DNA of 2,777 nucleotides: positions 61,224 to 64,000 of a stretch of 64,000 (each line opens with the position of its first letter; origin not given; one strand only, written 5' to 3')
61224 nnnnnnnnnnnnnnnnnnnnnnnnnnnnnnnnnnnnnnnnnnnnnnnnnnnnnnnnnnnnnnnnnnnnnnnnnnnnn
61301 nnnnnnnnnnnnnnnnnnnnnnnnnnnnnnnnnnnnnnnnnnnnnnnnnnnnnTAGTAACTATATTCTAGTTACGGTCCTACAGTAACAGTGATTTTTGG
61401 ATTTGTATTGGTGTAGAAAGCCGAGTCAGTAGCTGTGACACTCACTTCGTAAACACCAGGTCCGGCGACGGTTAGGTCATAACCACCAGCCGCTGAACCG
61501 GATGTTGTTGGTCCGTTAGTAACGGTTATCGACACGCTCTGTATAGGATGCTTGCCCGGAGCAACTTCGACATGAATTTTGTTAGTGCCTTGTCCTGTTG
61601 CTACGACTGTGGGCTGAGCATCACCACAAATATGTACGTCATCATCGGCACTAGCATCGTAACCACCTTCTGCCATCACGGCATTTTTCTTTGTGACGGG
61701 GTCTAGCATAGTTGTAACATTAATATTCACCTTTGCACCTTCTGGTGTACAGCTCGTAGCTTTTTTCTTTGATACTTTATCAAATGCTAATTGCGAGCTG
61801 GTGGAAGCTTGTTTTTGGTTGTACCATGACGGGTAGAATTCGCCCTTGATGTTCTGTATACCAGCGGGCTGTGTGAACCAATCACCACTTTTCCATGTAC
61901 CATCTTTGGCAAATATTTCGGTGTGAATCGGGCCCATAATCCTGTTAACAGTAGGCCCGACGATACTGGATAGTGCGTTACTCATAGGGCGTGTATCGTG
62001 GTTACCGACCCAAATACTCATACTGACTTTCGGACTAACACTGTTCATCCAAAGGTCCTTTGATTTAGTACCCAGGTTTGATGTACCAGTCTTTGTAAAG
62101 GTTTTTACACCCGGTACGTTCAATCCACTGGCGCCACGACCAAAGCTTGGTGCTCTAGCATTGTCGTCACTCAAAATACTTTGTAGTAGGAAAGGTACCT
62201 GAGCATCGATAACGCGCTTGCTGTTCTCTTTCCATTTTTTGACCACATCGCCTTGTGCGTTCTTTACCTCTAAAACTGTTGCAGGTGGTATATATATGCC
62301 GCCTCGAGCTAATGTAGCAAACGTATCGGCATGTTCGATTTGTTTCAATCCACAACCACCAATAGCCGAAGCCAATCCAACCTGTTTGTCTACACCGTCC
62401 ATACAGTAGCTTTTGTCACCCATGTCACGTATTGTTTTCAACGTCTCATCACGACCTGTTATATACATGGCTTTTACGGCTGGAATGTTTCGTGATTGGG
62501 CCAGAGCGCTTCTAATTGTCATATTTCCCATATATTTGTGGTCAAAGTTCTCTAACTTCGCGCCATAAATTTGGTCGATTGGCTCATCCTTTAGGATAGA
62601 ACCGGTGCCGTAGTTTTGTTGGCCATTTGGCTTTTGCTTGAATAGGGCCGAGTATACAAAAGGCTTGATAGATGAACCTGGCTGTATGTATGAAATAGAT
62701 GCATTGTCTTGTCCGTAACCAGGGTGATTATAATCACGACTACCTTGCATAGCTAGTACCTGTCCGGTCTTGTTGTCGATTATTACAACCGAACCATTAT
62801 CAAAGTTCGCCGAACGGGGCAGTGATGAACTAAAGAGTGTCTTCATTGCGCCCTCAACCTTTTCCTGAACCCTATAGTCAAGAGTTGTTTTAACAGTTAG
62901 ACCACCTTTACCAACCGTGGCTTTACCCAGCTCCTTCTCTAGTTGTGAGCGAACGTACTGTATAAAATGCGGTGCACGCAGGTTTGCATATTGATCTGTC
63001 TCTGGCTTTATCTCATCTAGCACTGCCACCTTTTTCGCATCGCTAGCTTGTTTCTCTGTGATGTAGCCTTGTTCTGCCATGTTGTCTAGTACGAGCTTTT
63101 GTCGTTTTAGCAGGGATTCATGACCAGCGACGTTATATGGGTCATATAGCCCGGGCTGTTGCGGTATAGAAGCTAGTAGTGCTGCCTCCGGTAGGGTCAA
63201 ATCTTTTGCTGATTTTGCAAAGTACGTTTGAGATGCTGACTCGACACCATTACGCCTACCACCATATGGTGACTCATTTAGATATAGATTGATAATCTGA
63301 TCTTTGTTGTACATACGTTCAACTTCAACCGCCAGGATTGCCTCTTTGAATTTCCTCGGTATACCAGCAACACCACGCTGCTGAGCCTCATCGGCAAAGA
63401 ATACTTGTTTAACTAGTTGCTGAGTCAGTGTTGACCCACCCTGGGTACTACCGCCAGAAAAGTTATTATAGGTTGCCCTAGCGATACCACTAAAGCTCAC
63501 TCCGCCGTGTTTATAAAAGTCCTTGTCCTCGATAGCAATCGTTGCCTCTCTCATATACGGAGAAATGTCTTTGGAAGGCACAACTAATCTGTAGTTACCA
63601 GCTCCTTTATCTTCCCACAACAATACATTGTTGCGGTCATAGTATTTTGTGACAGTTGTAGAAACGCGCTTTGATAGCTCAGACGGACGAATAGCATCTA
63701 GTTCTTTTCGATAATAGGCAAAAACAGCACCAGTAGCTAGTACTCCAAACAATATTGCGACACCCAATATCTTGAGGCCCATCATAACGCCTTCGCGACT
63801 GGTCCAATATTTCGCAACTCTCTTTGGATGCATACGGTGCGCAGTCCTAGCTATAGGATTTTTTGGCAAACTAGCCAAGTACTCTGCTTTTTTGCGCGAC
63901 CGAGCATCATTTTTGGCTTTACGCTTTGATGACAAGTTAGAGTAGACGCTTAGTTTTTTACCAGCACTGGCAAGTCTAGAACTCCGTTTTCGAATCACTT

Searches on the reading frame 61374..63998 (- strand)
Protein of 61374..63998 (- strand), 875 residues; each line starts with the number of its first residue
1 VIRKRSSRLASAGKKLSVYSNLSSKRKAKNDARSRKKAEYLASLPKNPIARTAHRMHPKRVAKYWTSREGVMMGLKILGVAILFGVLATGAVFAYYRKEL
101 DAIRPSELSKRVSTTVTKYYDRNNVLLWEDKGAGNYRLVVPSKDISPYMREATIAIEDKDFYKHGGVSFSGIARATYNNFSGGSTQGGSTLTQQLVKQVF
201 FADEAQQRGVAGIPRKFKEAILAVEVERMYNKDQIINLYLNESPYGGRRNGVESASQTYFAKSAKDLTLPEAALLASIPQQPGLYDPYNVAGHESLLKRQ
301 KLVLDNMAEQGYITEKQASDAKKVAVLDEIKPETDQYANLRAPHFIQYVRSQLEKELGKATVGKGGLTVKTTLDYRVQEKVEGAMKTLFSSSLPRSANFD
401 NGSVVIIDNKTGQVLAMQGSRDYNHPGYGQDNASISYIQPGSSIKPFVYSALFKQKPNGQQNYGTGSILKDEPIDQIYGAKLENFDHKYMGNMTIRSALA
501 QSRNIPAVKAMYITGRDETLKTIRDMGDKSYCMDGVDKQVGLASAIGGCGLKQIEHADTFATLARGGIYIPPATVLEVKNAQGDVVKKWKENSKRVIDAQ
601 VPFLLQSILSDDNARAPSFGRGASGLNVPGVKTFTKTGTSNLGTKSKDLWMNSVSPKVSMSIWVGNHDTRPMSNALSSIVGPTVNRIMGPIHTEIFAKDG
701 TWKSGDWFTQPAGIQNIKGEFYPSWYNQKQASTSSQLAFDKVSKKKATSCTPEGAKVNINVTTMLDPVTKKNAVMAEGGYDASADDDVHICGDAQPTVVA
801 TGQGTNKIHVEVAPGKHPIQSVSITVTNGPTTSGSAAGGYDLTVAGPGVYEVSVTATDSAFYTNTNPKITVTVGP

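Call 54: search_protein_families(library=pfam, proteins=[window:61374-63998:-], max_evalue=0.001)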
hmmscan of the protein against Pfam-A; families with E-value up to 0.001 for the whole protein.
window:61374-63998:- (875 aa): 2 families
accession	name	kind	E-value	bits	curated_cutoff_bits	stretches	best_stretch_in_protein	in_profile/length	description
PF00912.28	Transgly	-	1.1e-56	191.5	27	1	134-307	11-177/178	Transglycosylase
PF00905.27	Transpeptidase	-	3.7e-23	82.6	22.1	1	402-688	1-298/299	Penicillin binding protein transpeptidase domain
